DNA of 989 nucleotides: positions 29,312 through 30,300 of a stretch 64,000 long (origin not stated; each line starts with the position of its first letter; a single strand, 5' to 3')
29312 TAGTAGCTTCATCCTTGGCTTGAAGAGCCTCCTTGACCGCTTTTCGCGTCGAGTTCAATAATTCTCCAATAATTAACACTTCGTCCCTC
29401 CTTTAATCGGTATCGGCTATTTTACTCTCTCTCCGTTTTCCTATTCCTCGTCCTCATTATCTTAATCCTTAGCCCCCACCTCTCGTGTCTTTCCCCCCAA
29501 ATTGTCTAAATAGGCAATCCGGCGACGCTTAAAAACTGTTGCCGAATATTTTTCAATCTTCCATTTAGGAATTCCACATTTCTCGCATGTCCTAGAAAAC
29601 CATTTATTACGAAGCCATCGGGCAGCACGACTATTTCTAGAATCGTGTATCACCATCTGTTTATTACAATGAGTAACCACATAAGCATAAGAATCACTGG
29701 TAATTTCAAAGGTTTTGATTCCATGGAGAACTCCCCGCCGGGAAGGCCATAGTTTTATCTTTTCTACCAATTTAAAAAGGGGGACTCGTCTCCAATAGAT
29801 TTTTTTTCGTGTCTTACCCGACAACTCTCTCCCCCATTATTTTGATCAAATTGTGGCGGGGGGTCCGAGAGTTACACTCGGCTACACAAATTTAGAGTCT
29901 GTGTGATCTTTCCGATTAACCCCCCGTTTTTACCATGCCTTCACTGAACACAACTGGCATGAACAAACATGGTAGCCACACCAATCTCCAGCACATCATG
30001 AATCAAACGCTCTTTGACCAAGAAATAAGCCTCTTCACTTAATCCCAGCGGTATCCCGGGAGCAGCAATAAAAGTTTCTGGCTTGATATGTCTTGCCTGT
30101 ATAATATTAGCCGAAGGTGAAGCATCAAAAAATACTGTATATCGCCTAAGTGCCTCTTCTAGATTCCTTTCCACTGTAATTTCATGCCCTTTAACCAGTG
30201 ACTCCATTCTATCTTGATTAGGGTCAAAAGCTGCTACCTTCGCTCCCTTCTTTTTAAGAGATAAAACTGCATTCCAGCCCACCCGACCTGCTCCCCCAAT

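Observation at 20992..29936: Inverted duplication of pylT: a degenerate tRNA-Pyl copy fused to the pylC 3' end faces the intact pylT 8.8 kb away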

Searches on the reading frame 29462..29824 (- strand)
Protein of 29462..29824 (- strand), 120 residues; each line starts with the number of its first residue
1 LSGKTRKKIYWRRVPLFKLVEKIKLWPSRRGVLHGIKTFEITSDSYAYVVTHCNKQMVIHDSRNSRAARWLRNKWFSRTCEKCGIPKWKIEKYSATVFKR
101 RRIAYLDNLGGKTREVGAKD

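Call 7: search_protein_families(library=ncbifam, proteins=[window:29462-29824:-])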
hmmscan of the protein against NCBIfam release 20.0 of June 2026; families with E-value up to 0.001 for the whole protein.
window:29462-29824:- (120 aa): 2 families
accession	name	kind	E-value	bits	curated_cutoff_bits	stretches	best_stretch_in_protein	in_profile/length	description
TIGR03912.1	PylS_Nterm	equivalog_domain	2.3e-37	127.1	51.15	1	13-100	2-88/89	pyrrolysine--tRNA(Pyl) ligase small subunit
NF007083.1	PRK09537.1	equivalog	1.8e-19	70.1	550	1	13-101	3-90/425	pyrrolysine--tRNA(Pyl) ligase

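Call 50: find_encoding_contigs(protein=window:29462-29824:-, flank=10000, max_places=10)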
Protein window:29462-29824:- (120 aa): no gene with exactly this product is on record in the collection.

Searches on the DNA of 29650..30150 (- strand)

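Call 11: search_rna_families(source=window, start=29650, end=30150, threshold=evalue, max_evalue=10, show_alignments=3)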
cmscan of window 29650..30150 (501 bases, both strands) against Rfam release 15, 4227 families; matches with E-value up to 10: 1.
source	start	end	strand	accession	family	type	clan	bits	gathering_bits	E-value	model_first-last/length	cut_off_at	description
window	29700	29854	-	RF01879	TUSC7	Gene; lncRNA;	-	15.4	65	6.7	1-165/165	no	Non-coding RNA LOC285194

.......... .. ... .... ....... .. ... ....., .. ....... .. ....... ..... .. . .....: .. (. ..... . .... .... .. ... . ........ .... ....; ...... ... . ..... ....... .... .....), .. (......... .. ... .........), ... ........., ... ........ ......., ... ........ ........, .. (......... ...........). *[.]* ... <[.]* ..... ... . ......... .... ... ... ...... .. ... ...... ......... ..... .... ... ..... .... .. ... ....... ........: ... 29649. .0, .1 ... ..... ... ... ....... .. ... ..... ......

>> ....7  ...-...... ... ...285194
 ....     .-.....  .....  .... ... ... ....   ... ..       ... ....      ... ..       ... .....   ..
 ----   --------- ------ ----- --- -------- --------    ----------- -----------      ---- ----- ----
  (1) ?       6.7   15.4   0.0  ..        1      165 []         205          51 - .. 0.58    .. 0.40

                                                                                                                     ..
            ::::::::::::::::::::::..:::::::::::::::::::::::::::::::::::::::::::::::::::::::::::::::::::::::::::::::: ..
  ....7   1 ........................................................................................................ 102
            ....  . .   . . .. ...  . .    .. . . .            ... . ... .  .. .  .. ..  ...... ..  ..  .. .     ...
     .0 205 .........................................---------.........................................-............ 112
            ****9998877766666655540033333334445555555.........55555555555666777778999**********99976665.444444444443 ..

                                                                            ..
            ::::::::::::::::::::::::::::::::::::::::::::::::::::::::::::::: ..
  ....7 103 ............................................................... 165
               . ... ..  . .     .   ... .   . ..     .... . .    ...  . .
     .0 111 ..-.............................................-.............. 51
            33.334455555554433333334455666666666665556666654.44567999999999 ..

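Call 37: build_rna_model(alignment_id=A4, structure=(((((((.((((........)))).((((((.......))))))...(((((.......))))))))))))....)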
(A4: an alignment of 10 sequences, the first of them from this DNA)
Model R1 built from alignment A4 (10 sequences, 75 columns); structure: as given.
model positions 72; base pairs 22; branch points 2; effective number of sequences 1.25; information 0.782 bits per position. Calibrated on 0.2 Mb of random sequence (short: E-values are rough).
structure used (alignment columns):
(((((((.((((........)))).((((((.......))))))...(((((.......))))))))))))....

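Call 39: search_with_rna_model(model_id=R1, source=window, max_evalue=10, show_alignments=3)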
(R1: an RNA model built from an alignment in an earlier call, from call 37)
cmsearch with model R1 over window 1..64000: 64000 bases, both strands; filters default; matches with E-value up to 10: 3.
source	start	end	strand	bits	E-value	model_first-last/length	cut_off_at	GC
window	29854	29925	-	102.9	1.4e-27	1-72/72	no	0.53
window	21003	21067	+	62.8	7e-16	1-72/72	no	0.51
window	29858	29929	+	13.3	0.19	1-72/72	no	0.5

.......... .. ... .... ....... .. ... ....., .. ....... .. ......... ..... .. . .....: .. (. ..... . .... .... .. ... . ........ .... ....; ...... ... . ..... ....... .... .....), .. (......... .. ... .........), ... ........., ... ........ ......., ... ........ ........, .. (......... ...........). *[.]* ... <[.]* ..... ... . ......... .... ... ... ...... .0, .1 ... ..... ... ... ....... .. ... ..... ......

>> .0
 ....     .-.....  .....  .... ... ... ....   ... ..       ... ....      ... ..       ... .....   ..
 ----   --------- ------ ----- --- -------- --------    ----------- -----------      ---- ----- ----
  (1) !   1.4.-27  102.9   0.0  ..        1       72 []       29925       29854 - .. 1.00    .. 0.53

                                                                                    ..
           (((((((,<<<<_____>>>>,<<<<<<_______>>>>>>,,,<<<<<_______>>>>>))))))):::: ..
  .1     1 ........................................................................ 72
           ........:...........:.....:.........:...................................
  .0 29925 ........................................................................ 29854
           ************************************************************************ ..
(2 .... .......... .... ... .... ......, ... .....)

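Call 63: search_with_rna_model(model_id=R1, sources=[L001, L002, L003, L004, L007, L008, L009, L010, L011, L012, L013, L015, L016, L017, L018, L019, L020, L023, L024, L025, L026, L027, L028], max_evalue=1)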
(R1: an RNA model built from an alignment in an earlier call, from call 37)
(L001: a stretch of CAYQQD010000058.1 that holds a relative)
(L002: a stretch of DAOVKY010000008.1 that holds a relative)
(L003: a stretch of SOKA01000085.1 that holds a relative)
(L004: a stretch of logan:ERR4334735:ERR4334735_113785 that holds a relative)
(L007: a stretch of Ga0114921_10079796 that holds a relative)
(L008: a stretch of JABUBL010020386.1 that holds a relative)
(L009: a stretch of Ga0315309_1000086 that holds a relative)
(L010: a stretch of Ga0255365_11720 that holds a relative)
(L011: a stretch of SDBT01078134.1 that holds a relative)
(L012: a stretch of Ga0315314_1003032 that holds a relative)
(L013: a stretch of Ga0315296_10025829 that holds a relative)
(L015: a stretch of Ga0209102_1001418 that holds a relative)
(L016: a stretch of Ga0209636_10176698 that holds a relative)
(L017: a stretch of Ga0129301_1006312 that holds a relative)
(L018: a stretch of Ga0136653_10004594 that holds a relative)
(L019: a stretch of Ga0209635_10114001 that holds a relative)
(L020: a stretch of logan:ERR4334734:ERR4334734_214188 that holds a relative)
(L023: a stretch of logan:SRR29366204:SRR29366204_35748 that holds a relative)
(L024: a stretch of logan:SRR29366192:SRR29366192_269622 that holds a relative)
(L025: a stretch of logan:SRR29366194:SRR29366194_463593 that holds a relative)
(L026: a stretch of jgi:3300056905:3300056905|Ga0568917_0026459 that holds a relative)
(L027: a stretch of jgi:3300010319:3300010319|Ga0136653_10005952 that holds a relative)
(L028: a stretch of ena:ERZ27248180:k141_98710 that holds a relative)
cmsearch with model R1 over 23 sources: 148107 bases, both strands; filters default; matches with E-value up to 1: 25.
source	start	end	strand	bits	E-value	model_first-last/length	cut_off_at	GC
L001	3234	3305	+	102.9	3.3e-27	1-72/72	no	0.53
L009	483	554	-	102.9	3.3e-27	1-72/72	no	0.53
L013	2528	2599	+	102.9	3.3e-27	1-72/72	no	0.53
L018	3618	3689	+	102.9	3.3e-27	1-72/72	no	0.53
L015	10911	10982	-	101.9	6.3e-27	1-72/72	no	0.56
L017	1374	1445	-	101.9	6.3e-27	1-72/72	no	0.56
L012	1684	1755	+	100.8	1.3e-26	1-72/72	no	0.54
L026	4536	4606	+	100.7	1.4e-26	1-72/72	no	0.55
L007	645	715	-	99.5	3.3e-26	1-72/72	no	0.52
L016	1569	1639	+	99.4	3.4e-26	1-72/72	no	0.54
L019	725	796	-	98.9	4.8e-26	1-72/72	no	0.53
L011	3752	3826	+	98.3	7.2e-26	1-72/72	no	0.55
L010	1160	1234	-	94.4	9.9e-25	1-72/72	no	0.51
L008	449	520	+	94.3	1e-24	1-72/72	no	0.51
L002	9953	10027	+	92.6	3.2e-24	1-72/72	no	0.53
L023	3441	3507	+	67.3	8e-17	1-72/72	no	0.55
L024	3425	3491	+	67.3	8e-17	1-72/72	no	0.55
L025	1552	1618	+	67.3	8e-17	1-72/72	no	0.55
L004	6273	6326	+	52.6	1.6e-12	1-54/72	3'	0.44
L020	1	40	+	31.3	2.5e-06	29-72/72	5'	0.5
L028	3674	3707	+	21.8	0.0015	1-34/72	3'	0.44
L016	1565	1635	-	13.4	0.42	1-72/72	no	0.52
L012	1680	1751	-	13.3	0.47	1-72/72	no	0.51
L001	3230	3301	-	12.8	0.62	1-72/72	no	0.51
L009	487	558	+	12.8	0.62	1-72/72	no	0.51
